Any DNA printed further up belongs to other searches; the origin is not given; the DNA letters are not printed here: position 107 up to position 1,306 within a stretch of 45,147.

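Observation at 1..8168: Unassigned sugar catabolic cluster combining an archaeal-type cupin PGI, FGGY kinase, two dehydrogenases, a PTE-like lactonase, a ketose 3-epimerase and a polyol dehydrogenase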

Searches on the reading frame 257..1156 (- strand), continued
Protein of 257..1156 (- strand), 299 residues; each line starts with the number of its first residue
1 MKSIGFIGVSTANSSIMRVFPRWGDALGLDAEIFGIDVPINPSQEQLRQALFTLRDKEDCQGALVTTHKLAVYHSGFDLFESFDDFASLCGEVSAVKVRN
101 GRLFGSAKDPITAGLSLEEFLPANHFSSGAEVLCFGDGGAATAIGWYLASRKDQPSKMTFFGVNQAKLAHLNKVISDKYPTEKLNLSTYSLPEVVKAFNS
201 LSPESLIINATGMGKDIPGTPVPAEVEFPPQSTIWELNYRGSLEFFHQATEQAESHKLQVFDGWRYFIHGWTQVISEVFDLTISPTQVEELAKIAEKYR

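Call 53: search_solved_structures(query=L006:12560-13204:+, max_evalue=0.00001, show_alignments=2)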
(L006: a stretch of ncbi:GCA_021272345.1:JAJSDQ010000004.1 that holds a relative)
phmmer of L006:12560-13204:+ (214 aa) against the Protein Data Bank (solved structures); distinct sequences matched with E-value up to 0.00001: 45.
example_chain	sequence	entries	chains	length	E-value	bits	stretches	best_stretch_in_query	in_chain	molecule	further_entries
1eua_A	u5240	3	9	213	5e-57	196.5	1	9-210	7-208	KDPG ALDOLASE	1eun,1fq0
1wbh_A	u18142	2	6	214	1.7e-56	194.8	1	9-210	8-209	KHG/KDPG ALDOLASE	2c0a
1wau_A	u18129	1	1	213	2.2e-56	194.4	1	9-210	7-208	KHG/KDPG ALDOLASE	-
1fwr_A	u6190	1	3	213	9.3e-56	192.3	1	9-210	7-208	KDPG ALDOLASE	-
6ovi_A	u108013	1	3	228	1.8e-48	168.6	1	13-208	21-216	Keto-deoxy-phosphogluconate aldolase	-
3vcr_A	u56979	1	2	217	1.3e-46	162.4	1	11-211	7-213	putative Kdpg (2-keto-3-deoxy-6-phosphogluconate) aldolase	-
1mxs_A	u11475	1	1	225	9.4e-46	159.7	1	16-212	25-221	KDPG Aldolase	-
5xsf_A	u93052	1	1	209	1.2e-41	146.2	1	10-193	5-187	KHG/KDPG aldolase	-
5xse_A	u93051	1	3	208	1.4e-41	146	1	11-193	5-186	KHG/KDPG aldolase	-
4bk9_A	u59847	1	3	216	1.5e-41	145.9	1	10-193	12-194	2-DEHYDRO-3-DEOXYPHOSPHOGLUCONATE ALDOLASE/4-HYDROXY-2-OXO GLUTARATE ALDOLASE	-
4e38_A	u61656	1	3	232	2e-40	142.2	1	14-207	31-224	Keto-hydroxyglutarate-aldolase/keto-deoxy-phosphogluconate aldolase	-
1vhc_A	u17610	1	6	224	2.4e-40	142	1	17-209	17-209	Putative KHG/KDPG aldolase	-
5im5_P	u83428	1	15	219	3.2e-36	128.5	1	14-207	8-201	Designed Keto-hydroxyglutarate-aldolase/keto-deoxy-phosphogluconate aldolase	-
2yw3_A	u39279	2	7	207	1.2e-35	126.6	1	12-199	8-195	4-hydroxy-2-oxoglutarate aldolase/2-deydro-3-deoxyphosphogluconate aldolase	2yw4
9dnd_C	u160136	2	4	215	2.4e-21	79.9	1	27-188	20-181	Pseudosymmetric protein nanocages GI4 C Chain | Pseudosymmetric protein nanocage GI9-F7 C chain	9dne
9uaq_A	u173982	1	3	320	2.1e-19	73.6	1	27-190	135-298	H3-PrAC-5350A,2-dehydro-3-deoxyphosphogluconate aldolase/4-hydroxy-2-oxoglutarate aldolase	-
9ucl_A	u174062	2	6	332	2.2e-19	73.5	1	27-191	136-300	H3-PrAC-5350A,2-dehydro-3-deoxyphosphogluconate aldolase/4-hydroxy-2-oxoglutarate aldolase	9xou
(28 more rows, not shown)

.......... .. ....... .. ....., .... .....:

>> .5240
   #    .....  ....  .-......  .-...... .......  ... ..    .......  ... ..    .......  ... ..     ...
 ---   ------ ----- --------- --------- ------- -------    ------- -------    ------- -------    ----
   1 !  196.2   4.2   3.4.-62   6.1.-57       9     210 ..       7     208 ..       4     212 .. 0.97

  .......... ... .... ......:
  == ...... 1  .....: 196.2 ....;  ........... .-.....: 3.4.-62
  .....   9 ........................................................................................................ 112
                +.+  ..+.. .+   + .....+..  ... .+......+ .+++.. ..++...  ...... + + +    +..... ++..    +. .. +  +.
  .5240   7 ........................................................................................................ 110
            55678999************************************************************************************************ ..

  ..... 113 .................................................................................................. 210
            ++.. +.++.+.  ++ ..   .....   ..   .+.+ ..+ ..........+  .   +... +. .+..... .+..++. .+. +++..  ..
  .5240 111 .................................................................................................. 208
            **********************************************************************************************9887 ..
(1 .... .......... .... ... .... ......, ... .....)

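Call 59: predict_structure(alignment_id=A1)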
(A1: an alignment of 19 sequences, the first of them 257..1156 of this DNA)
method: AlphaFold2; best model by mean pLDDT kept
length: 299 residues; sequences in the alignment: 19
mean_pLDDT: 93.4   pTM: 0.89
mean pLDDT of the five models: 93.4, 91.8, 91.5, 90.6, 89.3
residues with pLDDT >= 90: 255; 70-90: 42; 50-70: 2; < 50: 0
segments of 3 or more residues with pLDDT < 50: none
pLDDT, mean of each block of 10 residues (from residue 1): 93 92 96 95 96 97 94 96 92 95 87 88 94 95 94 96 94 93 96 94 95 83 90 92 93 97 93 94 95 94
secondary structure, 60 per line:
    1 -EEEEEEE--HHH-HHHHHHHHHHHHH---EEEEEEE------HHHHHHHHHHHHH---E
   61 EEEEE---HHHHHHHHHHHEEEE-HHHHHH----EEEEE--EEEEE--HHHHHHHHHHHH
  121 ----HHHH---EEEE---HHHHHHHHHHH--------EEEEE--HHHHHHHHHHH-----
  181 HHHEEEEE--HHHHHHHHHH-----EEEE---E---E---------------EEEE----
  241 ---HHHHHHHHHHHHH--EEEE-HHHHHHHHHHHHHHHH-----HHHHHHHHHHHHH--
elements in order: E2-8 H15-27 E31-37 H44-56 E60-65 H69-79 E80-83 H85-90 E95-99 E102-106 H109-120 H125-128 E132-135 H139-149 E158-162 H165-175 E184-188 H191-200 E206-209 E233-236 H244-256 E259-262 H264-279 H285-297

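Call 62: fold_search(model_id=the predicted structure, library=pdb)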
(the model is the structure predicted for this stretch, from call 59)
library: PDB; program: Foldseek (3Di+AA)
matches with E <= 10: 1842; with E <= 0.001: 134
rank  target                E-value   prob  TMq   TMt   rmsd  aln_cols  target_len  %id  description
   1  3o8q_A                1.8e-16  1.00  0.64  0.70   5.1       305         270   19  1.45 Angstrom Resolution Crystal Structure of Shikimate 5-Dehydrogenase (aroE) from Vibrio cholerae (released 2010-08-18)
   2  3toz_C                2.0e-16  1.00  0.67  0.69   4.7       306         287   20  2.2 Angstrom Crystal Structure of Shikimate 5-dehydrogenase from Listeria monocytogenes in Complex with NAD. (released 2011-09-21)
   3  3pgj_D                3.9e-16  1.00  0.64  0.70   5.3       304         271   18  2.49 Angstrom resolution crystal structure of shikimate 5-dehydrogenase (aroE) from Vibrio cholerae O1 biovar eltor st (released 2010-11-24)
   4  3toz_B                9.5e-16  1.00  0.68  0.70   4.6       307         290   20  2.2 Angstrom Crystal Structure of Shikimate 5-dehydrogenase from Listeria monocytogenes in Complex with NAD. (released 2011-09-21)
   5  3toz_A                1.1e-15  1.00  0.69  0.71   4.6       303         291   19  2.2 Angstrom Crystal Structure of Shikimate 5-dehydrogenase from Listeria monocytogenes in Complex with NAD. (released 2011-09-21)
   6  3tnl_A                1.5e-15  1.00  0.72  0.74   4.0       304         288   19  1.45 Angstrom Crystal Structure of Shikimate 5-dehydrogenase from Listeria monocytogenes in Complex with Shikimate and (released 2011-09-28)
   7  3toz_D                1.7e-15  1.00  0.67  0.69   4.7       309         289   20  2.2 Angstrom Crystal Structure of Shikimate 5-dehydrogenase from Listeria monocytogenes in Complex with NAD. (released 2011-09-21)
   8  2hk8_A                2.1e-15  1.00  0.73  0.81   3.4       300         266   19  Crystal structure of shikimate dehydrogenase from aquifex aeolicus at 2.35 angstrom resolution (released 2007-06-19)
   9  2egg_A                2.3e-15  1.00  0.68  0.73   4.3       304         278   20  Crystal Structure of Shikimate 5-Dehydrogenase (AroE) from Geobacillus kaustophilus (released 2008-03-18)
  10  3o8q_B                2.3e-15  1.00  0.68  0.75   4.3       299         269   18  1.45 Angstrom Resolution Crystal Structure of Shikimate 5-Dehydrogenase (aroE) from Vibrio cholerae (released 2010-08-18)
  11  3pgj_C                3.6e-15  1.00  0.67  0.74   4.7       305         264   18  2.49 Angstrom resolution crystal structure of shikimate 5-dehydrogenase (aroE) from Vibrio cholerae O1 biovar eltor st (released 2010-11-24)
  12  2cy0_A                3.8e-15  1.00  0.72  0.81   3.7       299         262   21  Crystal Structure of Shikimate 5-Dehydrogenase (AroE) from Thermus Thermophilus HB8 in complex with NADP (released 2005-07-12)
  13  3sef_B                4.5e-15  1.00  0.66  0.72   4.9       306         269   19  2.4 Angstrom resolution crystal structure of shikimate 5-dehydrogenase (aroE) from Vibrio cholerae O1 biovar eltor str (released 2011-07-27)
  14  2hk9_B                5.3e-15  1.00  0.74  0.82   3.2       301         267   19  Crystal structure of shikimate dehydrogenase from aquifex aeolicus in complex with shikimate and NADP+ at 2.2 angstrom (released 2007-06-19)
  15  7cok_B                6.3e-15  1.00  0.70  0.75   4.3       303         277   20  Crystal structure of ligand-free form of 5-ketofructose reductase of Gluconobacter sp. strain CHM43 (released 2021-08-04)
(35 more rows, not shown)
